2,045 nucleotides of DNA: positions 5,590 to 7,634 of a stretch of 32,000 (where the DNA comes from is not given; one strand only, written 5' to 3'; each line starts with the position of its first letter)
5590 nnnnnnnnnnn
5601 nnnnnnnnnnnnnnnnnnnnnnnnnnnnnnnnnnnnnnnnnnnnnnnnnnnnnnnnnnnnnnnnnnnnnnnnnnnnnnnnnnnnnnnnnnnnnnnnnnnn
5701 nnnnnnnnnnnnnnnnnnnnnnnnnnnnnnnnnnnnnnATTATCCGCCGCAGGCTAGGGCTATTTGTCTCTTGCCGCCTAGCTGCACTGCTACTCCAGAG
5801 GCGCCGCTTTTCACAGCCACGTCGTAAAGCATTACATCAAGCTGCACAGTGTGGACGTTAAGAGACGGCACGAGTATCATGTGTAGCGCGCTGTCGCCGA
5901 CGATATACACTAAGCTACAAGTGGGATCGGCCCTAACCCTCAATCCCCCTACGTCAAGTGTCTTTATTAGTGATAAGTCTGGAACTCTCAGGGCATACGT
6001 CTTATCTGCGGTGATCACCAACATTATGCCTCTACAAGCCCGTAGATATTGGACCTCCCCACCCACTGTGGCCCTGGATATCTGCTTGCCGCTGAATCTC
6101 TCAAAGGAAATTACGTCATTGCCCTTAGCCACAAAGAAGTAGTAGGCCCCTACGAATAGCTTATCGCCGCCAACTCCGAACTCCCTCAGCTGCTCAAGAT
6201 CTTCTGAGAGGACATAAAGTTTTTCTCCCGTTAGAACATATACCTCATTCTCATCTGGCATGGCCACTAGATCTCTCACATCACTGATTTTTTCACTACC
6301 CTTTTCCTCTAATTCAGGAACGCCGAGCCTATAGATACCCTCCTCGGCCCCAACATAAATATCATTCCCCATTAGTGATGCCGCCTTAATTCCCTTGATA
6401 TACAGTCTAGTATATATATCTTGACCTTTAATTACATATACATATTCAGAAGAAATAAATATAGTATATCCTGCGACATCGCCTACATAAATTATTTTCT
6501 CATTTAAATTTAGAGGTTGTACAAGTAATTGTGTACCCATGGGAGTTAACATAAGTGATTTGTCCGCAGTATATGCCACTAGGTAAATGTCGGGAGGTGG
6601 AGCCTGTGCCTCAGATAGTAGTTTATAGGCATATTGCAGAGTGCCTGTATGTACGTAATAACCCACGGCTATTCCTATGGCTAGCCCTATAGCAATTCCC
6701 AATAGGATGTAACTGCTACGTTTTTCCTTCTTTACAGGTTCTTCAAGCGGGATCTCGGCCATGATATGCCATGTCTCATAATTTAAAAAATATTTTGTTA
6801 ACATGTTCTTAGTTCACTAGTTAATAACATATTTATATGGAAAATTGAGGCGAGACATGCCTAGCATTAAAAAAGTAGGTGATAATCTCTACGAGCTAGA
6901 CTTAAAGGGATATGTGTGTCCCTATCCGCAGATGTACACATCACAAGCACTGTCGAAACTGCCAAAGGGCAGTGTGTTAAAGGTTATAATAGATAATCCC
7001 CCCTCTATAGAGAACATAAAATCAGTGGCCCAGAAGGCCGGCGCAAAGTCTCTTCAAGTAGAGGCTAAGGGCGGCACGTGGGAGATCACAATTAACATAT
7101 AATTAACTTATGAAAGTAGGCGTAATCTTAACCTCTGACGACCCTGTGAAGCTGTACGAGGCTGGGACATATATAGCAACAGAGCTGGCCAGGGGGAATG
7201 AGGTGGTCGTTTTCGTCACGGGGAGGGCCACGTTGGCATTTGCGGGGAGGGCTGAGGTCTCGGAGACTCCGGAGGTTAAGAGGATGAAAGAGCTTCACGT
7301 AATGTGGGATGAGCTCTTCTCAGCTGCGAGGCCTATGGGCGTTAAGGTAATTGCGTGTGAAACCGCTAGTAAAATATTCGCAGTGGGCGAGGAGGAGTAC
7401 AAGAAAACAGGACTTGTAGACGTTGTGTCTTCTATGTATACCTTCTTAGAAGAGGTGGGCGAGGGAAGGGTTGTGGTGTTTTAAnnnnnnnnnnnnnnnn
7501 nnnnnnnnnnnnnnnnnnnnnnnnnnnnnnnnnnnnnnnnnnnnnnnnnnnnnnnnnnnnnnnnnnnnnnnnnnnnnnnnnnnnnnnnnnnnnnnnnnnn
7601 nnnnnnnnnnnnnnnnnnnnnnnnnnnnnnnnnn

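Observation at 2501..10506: Divergent, translationally coupled operon pair joining extracytoplasmic beta-propellers, an SQR-like flavoprotein and SCO1 to TusA-DsrE-YeeE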

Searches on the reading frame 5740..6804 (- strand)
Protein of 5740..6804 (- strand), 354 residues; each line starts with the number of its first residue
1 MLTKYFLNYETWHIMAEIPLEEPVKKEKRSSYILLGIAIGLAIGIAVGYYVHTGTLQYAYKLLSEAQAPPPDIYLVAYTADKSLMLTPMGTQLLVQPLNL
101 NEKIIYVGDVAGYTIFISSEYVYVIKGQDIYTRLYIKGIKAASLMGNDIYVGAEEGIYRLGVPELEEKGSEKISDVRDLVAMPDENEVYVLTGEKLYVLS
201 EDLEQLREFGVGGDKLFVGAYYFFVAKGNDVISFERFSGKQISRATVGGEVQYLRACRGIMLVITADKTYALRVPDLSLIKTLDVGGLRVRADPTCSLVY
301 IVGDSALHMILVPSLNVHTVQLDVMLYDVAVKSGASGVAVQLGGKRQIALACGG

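Call 4: search_protein_families(library=pfam, proteins=[window:5740-6804:-], max_evalue=0.01)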
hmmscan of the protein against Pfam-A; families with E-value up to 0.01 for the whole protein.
window:5740-6804:- (354 aa): 0 families

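Call 5: search_protein_families(library=ncbifam, proteins=[window:5740-6804:-], max_evalue=0.01)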
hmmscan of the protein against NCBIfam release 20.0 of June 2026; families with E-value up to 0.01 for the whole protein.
window:5740-6804:- (354 aa): 0 families

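Call 30: find_homologous_proteins(query=window:5740-6804:-, max_evalue=0.001)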
Query window:5740-6804:- (354 aa): 11 proteins with E <= 0.001 among 4233 candidates.
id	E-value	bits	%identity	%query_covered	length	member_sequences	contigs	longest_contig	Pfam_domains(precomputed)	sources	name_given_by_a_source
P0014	6.5e-213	724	99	96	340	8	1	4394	-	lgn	-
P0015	1.1e-178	612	84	96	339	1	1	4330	-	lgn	-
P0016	7.5e-151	520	66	96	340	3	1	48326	-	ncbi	-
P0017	7.2e-133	461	60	95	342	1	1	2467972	-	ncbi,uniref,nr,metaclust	ncbi:hypothetical protein [Pyrobaculum ferrireducens]|uniref:Uncharacterized protein n=1 Tax=Pyrobac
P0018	2.2e-102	361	52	95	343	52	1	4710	-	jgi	jgi:hypothetical protein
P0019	6.1e-101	356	50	95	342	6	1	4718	-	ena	-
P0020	3.0e-100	354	51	95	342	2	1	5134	-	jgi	jgi:hypothetical protein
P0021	7.8e-80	286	44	95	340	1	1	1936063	-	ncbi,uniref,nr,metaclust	ncbi:hypothetical protein TUZN_1101 [Thermoproteus uzoniensis 768-20]|uniref:Uncharacterized protein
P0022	6.7e-79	283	43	98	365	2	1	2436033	-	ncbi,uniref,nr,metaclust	ncbi:hypothetical protein Pogu_1386 [Pyrobaculum oguniense TE7]|uniref:Uncharacterized protein n=1 T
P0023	7.7e-75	270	45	96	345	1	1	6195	-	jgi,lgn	-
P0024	1.4e-52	197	39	87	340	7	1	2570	-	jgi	-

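Call 69: predict_structure(alignment_id=A6)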
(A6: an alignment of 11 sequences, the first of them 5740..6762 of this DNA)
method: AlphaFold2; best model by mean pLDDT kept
length: 340 residues; sequences in the alignment: 11
mean_pLDDT: 82.1   pTM: 0.74
mean pLDDT of the five models: 82.1, 80.6, 80.1, 79.9, 79.1
residues with pLDDT >= 90: 204; 70-90: 56; 50-70: 24; < 50: 56
segments of 3 or more residues with pLDDT < 50: 1-18, 47-56, 321-340
pLDDT, mean of each block of 10 residues (from residue 1): 34 43 59 54 48 56 89 85 88 92 96 91 96 96 96 96 95 96 97 96 96 98 95 96 95 96 96 90 90 91 90 84 41 32
secondary structure, 60 per line:
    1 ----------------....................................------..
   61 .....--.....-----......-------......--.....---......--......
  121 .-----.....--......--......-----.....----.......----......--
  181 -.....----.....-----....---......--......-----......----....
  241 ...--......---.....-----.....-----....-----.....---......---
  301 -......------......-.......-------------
elements in order: H17-52 E59-65 E68-72 E78-83 E91-96 E99-103 E107-112 E115-121 E127-131 E134-139 E142-147 E153-157 E162-168 E173-178 E182-186 E191-195 E201-204 E208-213 E216-221 E227-232 E237-243 E246-251 E255-259 E265-269 E275-278 E284-288 E292-297 E302-307 E314-319 H321-327

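Call 71: fold_search(model_id=the predicted structure, library=pdb)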
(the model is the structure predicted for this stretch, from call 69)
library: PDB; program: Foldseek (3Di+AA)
matches with E <= 10: 1918; with E <= 0.001: 1366
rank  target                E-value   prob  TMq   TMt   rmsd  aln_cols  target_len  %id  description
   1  8era_C                8.3e-12  1.00  0.63  0.69   4.3       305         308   10  RMC-5552 in complex with mTORC1 and FKBP12 (released 2022-12-28)
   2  9duo_A                5.1e-11  1.00  0.64  0.60   4.1       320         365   12  Human PELP1-WDR18 complex (released 2025-04-30)
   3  8fl2_NW               5.4e-11  1.00  0.63  0.59   4.3       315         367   13  Human nuclear pre-60S ribosomal subunit (State I1) (released 2023-07-12)
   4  3prw                  8.0e-11  1.00  0.54  0.52   4.2       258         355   12  Crystal structure of the lipoprotein BamB (released 2011-01-19)
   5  8j07_i4               9.8e-11  1.00  0.47  0.17  18.2       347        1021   12  96nm repeat of human respiratory doublet microtubule and associated axonemal complexes (released 2023-07-26)
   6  8fl2_NV               1.1e-10  1.00  0.64  0.58   4.2       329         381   12  Human nuclear pre-60S ribosomal subunit (State I1) (released 2023-07-12)
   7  6y7o_A                1.2e-10  1.00  0.58  0.62   6.4       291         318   11  The complex between the eight-bladed symmetrical designer protein Tako8 and the silicotungstic acid Keggin (STA) (released 2020-12-16)
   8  4xga_A                1.2e-10  1.00  0.56  0.55   5.4       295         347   13  Crystal structure of BamB and BamA P3-5 complex from E.coli (released 2016-01-20)
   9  9n73_LO               1.2e-10  1.00  0.50  0.22  17.3       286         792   11  SSU processome maturation and disassembly, State G (released 2025-10-29)
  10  7tt2_B                1.3e-10  1.00  0.55  0.54   5.5       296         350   12  BamABCDE bound to substrate EspP class 3 (released 2022-03-30)
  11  1gxr_B                1.5e-10  1.00  0.56  0.58   3.2       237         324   15  WD40 Region of Human Groucho/TLE1 (released 2002-06-13)
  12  8orr                  1.5e-10  1.00  0.52  0.51   6.7       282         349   10  Outer membrane protein assembly factor BamB from Klebsiella pneumoniae (released 2024-04-24)
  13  9g33_UH               1.5e-10  1.00  0.46  0.29   7.0       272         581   13  Stalled 90S - Utp23-Krr1-deltaC3 (released 2025-06-18)
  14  3q7m                  1.5e-10  1.00  0.54  0.53   5.2       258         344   11  The crystal structure of BamB from the BAM complex in spacegroup I222 (released 2011-02-09)
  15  6rte_A                1.5e-10  1.00  0.55  0.42   5.7       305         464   13  Dihydro-heme d1 dehydrogenase NirN in complex with DHE (released 2019-06-19)
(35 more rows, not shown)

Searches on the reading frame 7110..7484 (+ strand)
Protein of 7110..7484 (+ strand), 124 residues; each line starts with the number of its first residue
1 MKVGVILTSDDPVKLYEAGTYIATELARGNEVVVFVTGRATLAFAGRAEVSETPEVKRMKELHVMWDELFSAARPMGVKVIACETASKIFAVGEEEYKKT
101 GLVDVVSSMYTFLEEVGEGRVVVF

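Call 4: search_protein_families(library=pfam, proteins=[window:7110-7484:+], max_evalue=0.01)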
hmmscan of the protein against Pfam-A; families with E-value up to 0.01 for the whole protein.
window:7110-7484:+ (124 aa): 2 families
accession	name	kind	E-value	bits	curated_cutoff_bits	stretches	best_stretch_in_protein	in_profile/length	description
PF02635.20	DsrE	-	2.3e-06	28.2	22.7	1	1-124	1-116/116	DsrE/DsrF-like family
PF13686.11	DrsE_2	-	0.0087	16.5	25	0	66-123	101-155/156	DsrE/DsrF/DrsH-like family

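Call 5: search_protein_families(library=ncbifam, proteins=[window:7110-7484:+], max_evalue=0.01)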
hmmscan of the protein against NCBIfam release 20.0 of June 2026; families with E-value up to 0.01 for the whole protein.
window:7110-7484:+ (124 aa): 0 families

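Call 58: search_solved_structures(query=window:7110-7484:+, max_evalue=1, show_alignments=1)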
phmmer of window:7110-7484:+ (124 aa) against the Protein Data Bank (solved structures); distinct sequences matched with E-value up to 1: 3.
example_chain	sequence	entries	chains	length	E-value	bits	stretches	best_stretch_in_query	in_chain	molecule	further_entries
2qs7_A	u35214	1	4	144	7.5e-05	26.1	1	57-120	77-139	Uncharacterized protein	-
3cwz_A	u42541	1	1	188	0.87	13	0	26-83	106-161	Ras-related protein Rab-6A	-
5lef_A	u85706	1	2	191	0.89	13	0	26-83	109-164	Ras-related protein Rab-6A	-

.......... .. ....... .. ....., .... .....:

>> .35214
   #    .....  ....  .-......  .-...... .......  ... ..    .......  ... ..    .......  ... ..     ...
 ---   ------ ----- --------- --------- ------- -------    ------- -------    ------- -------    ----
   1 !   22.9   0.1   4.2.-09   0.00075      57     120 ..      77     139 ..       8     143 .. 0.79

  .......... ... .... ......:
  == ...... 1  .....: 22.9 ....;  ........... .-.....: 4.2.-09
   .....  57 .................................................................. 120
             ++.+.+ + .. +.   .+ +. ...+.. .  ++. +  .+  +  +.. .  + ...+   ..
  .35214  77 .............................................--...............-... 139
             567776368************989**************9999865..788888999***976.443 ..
